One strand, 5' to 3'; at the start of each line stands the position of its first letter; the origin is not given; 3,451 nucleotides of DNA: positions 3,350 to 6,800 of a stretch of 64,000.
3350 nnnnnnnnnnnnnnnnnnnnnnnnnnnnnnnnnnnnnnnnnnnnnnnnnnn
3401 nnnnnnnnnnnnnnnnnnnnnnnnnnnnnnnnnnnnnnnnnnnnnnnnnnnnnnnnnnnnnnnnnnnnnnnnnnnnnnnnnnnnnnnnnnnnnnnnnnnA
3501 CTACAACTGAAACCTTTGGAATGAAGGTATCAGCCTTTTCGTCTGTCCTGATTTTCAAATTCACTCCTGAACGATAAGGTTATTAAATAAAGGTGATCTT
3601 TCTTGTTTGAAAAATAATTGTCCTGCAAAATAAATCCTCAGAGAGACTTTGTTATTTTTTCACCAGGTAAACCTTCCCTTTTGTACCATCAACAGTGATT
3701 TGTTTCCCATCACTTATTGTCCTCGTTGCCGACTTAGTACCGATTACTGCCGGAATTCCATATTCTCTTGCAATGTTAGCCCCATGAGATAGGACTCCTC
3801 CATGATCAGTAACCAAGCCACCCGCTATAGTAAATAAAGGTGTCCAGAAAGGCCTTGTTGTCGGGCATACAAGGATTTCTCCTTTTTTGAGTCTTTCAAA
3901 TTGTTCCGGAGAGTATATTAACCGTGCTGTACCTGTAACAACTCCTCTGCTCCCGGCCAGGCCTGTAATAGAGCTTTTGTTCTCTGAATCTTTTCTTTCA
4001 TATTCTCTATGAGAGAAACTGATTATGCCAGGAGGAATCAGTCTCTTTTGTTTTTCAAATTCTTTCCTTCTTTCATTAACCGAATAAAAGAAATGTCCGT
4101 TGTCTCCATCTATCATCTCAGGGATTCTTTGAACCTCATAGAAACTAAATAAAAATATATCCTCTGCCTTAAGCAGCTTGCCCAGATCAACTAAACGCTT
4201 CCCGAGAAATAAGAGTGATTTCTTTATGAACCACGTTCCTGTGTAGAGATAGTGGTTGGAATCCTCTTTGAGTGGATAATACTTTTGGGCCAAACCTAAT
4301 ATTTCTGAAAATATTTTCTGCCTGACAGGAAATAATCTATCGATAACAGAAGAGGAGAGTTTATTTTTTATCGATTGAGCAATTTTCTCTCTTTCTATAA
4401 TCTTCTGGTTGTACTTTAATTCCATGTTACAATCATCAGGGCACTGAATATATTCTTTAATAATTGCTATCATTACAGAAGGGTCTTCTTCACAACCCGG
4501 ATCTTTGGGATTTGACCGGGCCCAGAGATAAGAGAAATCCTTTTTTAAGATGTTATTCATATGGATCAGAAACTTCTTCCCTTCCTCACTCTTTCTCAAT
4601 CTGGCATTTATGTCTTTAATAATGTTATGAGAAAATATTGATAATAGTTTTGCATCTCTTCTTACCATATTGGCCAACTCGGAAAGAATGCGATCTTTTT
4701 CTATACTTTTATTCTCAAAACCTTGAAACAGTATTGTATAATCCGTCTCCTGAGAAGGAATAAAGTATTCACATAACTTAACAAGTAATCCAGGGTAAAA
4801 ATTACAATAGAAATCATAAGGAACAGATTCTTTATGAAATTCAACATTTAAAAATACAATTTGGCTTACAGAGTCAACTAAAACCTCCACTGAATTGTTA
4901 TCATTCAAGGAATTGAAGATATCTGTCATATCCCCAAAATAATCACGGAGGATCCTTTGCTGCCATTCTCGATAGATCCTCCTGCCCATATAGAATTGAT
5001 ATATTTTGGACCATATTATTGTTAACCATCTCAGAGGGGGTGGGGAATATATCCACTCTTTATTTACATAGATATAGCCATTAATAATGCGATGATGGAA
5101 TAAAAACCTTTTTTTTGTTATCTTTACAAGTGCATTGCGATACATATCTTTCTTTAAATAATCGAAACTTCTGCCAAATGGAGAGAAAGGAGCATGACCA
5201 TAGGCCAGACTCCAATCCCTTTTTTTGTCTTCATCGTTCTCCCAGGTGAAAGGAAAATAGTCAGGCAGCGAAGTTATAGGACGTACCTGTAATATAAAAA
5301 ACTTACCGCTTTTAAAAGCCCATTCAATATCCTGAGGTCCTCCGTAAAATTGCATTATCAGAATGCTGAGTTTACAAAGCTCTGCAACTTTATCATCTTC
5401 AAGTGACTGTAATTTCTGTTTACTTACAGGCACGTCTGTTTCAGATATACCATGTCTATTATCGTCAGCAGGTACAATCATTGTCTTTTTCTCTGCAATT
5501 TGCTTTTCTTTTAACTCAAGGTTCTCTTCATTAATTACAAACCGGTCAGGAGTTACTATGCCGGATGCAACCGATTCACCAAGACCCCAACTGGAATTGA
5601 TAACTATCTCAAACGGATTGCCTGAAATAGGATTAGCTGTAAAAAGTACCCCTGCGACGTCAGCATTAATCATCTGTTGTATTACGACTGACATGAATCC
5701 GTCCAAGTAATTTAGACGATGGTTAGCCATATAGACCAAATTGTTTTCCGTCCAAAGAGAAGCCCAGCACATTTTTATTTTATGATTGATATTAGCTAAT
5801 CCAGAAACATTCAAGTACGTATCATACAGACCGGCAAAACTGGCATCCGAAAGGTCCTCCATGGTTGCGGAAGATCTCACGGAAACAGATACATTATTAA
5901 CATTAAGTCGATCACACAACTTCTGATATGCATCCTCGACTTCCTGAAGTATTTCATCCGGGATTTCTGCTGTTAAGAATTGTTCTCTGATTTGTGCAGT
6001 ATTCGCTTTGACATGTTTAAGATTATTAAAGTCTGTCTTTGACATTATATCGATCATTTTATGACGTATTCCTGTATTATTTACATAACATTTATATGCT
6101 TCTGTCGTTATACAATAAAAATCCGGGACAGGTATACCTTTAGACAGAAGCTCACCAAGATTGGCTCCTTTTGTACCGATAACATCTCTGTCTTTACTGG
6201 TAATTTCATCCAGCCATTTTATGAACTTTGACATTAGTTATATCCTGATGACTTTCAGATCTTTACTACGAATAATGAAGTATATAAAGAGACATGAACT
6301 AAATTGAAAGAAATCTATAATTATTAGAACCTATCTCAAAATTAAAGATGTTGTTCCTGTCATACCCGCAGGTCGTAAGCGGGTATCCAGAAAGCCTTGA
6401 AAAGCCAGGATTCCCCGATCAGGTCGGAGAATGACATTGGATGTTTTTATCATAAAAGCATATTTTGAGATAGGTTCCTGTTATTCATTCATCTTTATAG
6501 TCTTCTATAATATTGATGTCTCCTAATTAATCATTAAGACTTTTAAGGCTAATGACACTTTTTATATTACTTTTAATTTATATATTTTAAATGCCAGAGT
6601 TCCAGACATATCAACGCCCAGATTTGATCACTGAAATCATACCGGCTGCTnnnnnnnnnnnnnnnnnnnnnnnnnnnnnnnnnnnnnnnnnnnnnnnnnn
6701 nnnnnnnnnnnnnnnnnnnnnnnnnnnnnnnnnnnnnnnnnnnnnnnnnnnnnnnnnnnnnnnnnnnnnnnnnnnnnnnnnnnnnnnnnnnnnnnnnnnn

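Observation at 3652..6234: Rifampin-phosphotransferase / Cj1418-like swivel-His kinase in an EPS operon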

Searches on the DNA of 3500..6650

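Call 82: search_rna_families(source=window, start=3500, end=6650, threshold=evalue, max_evalue=1)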
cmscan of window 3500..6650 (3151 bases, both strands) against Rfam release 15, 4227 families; matches with E-value up to 1: 0.
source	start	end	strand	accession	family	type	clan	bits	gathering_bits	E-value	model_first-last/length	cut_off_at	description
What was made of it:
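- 6235..6572 (-): 338-bp spacer between AsnB and the kinase, with a terminator-like hairpin plus T-run (6410-6432), a second hairpin and a promoter-like site (6312-6339). No Rfam match (call 82).
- Tried and rejected: Rfam found nothing (call 82).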
